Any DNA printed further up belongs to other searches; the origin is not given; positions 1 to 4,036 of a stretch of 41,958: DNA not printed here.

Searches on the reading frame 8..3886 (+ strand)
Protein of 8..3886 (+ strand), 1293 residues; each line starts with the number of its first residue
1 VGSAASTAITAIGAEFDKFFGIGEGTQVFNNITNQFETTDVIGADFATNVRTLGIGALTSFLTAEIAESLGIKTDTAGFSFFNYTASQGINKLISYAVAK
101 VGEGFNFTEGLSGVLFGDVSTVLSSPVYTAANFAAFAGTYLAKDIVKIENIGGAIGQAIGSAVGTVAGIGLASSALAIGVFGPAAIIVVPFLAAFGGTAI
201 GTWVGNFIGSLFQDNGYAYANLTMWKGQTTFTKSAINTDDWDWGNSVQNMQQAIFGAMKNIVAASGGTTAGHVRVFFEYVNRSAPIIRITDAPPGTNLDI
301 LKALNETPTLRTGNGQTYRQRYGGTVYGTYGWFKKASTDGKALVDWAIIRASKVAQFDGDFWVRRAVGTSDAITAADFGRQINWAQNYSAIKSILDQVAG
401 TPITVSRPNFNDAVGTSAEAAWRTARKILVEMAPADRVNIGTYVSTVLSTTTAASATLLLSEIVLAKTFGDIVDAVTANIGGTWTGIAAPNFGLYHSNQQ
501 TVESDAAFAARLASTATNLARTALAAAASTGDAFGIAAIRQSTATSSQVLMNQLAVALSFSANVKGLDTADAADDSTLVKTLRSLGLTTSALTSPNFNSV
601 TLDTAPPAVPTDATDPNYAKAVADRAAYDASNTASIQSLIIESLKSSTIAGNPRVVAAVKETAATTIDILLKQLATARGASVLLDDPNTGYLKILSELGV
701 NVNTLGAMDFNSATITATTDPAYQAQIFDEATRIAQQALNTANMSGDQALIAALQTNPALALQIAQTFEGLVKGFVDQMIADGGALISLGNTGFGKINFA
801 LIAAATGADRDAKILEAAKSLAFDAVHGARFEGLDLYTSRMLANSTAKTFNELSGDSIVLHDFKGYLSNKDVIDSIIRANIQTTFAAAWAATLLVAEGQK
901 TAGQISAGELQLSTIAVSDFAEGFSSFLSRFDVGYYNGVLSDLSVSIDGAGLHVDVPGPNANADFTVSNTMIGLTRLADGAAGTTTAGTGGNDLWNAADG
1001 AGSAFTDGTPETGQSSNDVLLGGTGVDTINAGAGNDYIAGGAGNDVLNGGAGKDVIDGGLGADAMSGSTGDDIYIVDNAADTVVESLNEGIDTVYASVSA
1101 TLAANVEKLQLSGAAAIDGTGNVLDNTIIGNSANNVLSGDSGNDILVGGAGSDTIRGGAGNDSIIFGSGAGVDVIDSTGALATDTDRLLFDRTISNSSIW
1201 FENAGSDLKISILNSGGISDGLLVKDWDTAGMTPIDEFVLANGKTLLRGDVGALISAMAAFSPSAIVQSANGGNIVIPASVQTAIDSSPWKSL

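Call 8: search_protein_families(library=pfam, proteins=[window:8-3886:+], max_evalue=0.001)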
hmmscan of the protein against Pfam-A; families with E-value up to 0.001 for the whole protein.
window:8-3886:+ (1293 aa): 1 family
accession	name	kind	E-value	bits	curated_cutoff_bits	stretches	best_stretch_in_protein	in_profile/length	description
PF00353.25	HemolysinCabind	-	3.7e-22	78.3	23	4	1013-1047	2-36/36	RTX calcium-binding nonapeptide repeat (4 copies)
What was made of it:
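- Checked: The upstream ORF (8-3889) carries RTX repeats (call 8).
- An RTX gene lies 400 bp upstream on the same strand (call 8).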
